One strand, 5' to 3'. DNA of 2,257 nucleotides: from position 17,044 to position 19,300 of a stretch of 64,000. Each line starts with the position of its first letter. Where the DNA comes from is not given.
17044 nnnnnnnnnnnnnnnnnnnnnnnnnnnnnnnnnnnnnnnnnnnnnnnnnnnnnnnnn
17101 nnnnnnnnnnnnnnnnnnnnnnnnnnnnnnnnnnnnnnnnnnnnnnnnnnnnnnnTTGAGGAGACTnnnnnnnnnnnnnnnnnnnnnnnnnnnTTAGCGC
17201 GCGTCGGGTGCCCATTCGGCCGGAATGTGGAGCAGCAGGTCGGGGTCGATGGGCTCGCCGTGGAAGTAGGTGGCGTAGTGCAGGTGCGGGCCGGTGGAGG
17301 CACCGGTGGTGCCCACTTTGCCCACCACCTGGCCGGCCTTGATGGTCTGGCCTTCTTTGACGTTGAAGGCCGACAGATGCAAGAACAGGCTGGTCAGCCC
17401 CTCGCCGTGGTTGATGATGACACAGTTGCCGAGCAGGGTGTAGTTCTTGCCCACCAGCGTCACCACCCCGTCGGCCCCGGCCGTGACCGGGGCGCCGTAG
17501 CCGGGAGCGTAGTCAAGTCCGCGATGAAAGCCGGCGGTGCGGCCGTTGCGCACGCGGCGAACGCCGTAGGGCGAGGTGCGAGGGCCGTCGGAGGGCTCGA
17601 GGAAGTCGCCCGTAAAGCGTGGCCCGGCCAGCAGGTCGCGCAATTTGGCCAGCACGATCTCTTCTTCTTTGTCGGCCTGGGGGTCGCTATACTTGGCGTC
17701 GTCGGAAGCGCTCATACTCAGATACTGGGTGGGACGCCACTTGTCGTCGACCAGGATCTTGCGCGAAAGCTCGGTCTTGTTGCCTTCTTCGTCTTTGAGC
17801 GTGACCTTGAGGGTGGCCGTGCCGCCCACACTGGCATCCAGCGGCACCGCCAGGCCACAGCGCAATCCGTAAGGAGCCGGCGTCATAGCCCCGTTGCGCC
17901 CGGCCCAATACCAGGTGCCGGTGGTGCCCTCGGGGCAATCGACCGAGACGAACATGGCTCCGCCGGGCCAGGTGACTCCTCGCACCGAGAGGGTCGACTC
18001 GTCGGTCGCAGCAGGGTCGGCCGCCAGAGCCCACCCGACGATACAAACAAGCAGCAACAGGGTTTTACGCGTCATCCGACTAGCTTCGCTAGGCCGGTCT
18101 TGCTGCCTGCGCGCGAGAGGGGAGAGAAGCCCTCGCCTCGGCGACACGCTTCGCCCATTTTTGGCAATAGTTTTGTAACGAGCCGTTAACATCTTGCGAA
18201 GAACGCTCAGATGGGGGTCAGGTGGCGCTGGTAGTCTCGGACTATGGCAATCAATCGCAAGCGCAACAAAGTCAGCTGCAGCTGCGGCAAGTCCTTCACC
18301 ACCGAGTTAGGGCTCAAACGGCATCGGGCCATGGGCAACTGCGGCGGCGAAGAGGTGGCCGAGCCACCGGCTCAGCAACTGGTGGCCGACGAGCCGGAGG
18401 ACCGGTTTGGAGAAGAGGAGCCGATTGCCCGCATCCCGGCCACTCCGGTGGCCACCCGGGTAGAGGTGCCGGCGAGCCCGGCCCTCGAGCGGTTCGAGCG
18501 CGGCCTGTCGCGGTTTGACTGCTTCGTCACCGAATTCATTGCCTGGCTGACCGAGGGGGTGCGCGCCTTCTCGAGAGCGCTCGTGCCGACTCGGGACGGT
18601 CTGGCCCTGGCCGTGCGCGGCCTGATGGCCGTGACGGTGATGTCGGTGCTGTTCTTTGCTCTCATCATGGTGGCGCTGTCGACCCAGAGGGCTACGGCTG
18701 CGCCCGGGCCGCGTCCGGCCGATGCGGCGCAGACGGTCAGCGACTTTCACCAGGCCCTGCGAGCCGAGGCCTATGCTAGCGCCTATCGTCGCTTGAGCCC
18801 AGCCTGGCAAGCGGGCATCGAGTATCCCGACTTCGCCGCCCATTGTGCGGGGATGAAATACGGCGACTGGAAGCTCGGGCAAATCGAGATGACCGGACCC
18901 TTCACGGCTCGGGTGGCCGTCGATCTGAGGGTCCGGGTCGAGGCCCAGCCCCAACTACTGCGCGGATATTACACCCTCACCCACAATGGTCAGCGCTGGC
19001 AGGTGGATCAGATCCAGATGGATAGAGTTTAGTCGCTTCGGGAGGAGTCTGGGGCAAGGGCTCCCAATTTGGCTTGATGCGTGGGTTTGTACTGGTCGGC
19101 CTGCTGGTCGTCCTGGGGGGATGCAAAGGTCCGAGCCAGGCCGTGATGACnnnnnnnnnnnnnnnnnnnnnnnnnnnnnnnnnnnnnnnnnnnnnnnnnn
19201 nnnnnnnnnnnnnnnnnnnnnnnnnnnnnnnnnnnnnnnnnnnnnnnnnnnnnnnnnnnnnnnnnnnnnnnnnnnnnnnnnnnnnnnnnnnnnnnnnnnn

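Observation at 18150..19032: Eukaryote-type C2HC zinc finger at the N-terminus of a bacterial single-pass membrane protein, behind a sigma54-like promoter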

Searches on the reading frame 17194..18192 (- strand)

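Call 3: search_protein_families(library=pfam, proteins=[window:17194-18192:-], max_evalue=1)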
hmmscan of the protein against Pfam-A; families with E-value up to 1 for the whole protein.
window:17194-18192:- (332 aa): 3 families
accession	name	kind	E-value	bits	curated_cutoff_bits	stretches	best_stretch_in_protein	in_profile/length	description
PF01551.29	Peptidase_M23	-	2.3e-31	108.3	28.7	1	222-317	2-96/96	Peptidase family M23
PF13533.13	Biotin_lipoyl_2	-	0.047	14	29.8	1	277-289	15-27/32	Biotin-lipoyl like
PF00313.28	CSD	-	0.13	12.5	27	1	260-290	17-47/66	'Cold-shock' DNA-binding domain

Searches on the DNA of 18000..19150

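Call 77: search_rna_families(source=window, start=18000, end=19150, threshold=evalue, max_evalue=1)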
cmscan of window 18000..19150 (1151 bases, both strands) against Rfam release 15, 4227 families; matches with E-value up to 1: 0.
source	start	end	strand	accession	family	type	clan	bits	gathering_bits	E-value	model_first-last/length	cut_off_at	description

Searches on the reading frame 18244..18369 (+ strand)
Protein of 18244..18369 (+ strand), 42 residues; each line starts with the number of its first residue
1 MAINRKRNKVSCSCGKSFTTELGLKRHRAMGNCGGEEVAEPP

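Call 83: search_solved_structures(query=A6, max_evalue=0.001, show_alignments=0)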
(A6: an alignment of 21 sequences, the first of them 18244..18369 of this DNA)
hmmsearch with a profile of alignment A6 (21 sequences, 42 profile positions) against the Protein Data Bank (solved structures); distinct sequences matched with E-value up to 0.001: 98 (the best 60 are shown).
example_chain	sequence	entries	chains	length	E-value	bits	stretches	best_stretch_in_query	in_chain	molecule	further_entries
2i13_A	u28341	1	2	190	2.2e-26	94.4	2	7-29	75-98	Aart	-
5v3g_D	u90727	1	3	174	3.5e-20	74.5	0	6-29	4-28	PR domain zinc finger protein 9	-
5v3m_C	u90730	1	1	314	4.7e-20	74.1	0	7-29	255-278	Zinc finger protein 568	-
5wjq_D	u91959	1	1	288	9.5e-19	69.9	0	7-29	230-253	Zinc finger protein 568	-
5v3j_E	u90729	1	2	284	4.9e-18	67.7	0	7-29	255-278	Zinc finger protein 568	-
5egb_A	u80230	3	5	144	8.7e-18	66.9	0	6-29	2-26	Histone-lysine N-methyltransferase PRDM9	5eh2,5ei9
1mey_C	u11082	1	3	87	2.5e-12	49.4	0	7-29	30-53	CONSENSUS ZINC FINGER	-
2m0d_A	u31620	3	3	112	2.3e-11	46.3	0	8-28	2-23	Zinc finger and BTB domain-containing protein 17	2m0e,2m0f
6ml2_A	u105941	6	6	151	3.8e-10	42.4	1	7-27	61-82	Zinc finger and BTB domain-containing protein 24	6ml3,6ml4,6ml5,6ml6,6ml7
7y3l_A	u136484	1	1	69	1.9e-09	40.2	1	4-29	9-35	Sal-like protein 3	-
6wmi_A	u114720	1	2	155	7.3e-09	38.3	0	9-30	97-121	Zinc finger protein 410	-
7eyi_G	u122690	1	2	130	9.1e-09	38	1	5-30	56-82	Zinc finger and BTB domain-containing protein 7A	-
7n5w_A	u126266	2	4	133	1e-08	37.8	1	5-30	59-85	Zinc finger and BTB domain-containing protein 7A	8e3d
2n25_A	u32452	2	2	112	1.2e-08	37.6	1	7-30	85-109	Zinc finger and BTB domain-containing protein 17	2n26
7n5s_A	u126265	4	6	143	1.3e-08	37.4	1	5-30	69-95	Zinc finger and BTB domain-containing protein 7A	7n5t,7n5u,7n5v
2eml_A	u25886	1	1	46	5.1e-08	35.6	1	7-38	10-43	Zinc finger protein 28 homolog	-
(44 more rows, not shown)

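Call 89: predict_structure(alignment_id=A7)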
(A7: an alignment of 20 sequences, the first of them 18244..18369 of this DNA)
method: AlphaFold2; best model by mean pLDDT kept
length: 42 residues; sequences in the alignment: 20
mean_pLDDT: 71.7   pTM: 0.43
mean pLDDT of the five models: 71.7, 71.4, 70.1, 69.2, 68.8
residues with pLDDT >= 90: 0; 70-90: 23; 50-70: 15; < 50: 4
segments of 3 or more residues with pLDDT < 50: 40-42
pLDDT, mean of each block of 10 residues (from residue 1): 66 84 85 57 46
secondary structure, 60 per line:
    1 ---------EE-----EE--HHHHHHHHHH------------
elements in order: H21-30

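Call 91: fold_search(model_id=the predicted structure, library=pdb)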
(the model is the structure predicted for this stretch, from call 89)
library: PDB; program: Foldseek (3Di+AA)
matches with E <= 10: 133; with E <= 0.001: 0
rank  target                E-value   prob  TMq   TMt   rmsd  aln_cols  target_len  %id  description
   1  2emf_MODEL_1_A        8.0e-01  0.51  0.50  0.47   4.3        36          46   30  Solution structure of the C2H2 type zinc finger (region 379-411) of human Zinc finger protein 484 (released 2007-10-02)
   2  5yj3_C                1.1e+00  0.35  0.51  0.32   8.7        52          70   25  Crystal structure of TZAP and telomeric DNA complex (released 2017-12-06)
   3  2i13_A                1.3e+00  0.28  0.47  0.16   5.7        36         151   30  Aart, a six finger zinc finger designed to recognize ANN triplets (released 2006-10-03)
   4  8cuc_E                1.6e+00  0.44  0.44  0.66   0.8        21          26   43  Crystal structure analysis of SALL4 zinc finger domain in complex with DNA (released 2023-05-24)
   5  2ytp_MODEL_1_A        1.6e+00  0.35  0.52  0.48   7.1        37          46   30  Solution structure of the C2H2 type zinc finger (region 687-719) of human Zinc finger protein 484 (released 2007-10-09)
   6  5b3h_C                1.6e+00  0.30  0.44  0.35   1.3        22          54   32  The crystal structure of the JACKDAW/IDD10 bound to the heterodimeric SHR-SCR complex (released 2017-03-01)
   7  2ctd_MODEL_1_A        1.7e+00  0.21  0.48  0.25   5.8        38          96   26  Solution structure of two zf-C2H2 domains from human Zinc finger protein 512 (released 2005-11-24)
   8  3iuf                  2.0e+00  0.44  0.48  0.60   2.0        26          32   38  Crystal structure of the C2H2-type zinc finger domain of human ubi-d4 (released 2009-11-03)
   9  2emi_MODEL_1_A        2.0e+00  0.28  0.49  0.45   5.7        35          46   31  Solution structure of the C2H2 type zinc finger (region 547-579) of human Zinc finger protein 484 (released 2007-10-02)
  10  2yrm_MODEL_1_A        2.2e+00  0.25  0.49  0.48   5.7        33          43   24  Solution structure of the 1st zf-C2H2 domain from Human B-cell lymphoma 6 protein (released 2007-10-02)
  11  9dei_K                2.3e+00  0.35  0.56  0.14   5.2        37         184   24  Trypanosoma brucei mitochondrial RNA-editing catalytic complex 1, U-deletion (RECC1) (released 2026-01-21)
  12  8cuc_H                2.3e+00  0.33  0.44  0.62   0.9        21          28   43  Crystal structure analysis of SALL4 zinc finger domain in complex with DNA (released 2023-05-24)
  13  2csh_MODEL_1_A        2.5e+00  0.41  0.50  0.21   1.2        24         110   42  Solution structure of tandem repeat of the zf-C2H2 domains of human zinc finger protein 297B (released 2005-11-21)
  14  8gn4_A                2.5e+00  0.38  0.45  0.37   1.1        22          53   41  The crystal structure of ZBTB10 ZF1-2 R767Q in complex with telomeric DNA TTAGGG (released 2023-08-30)
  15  9jzt_A                2.5e+00  0.35  0.51  0.21   2.9        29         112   28  Crystal structure of ZBTB20 in complex with mouse AFP promoter (released 2025-10-15)
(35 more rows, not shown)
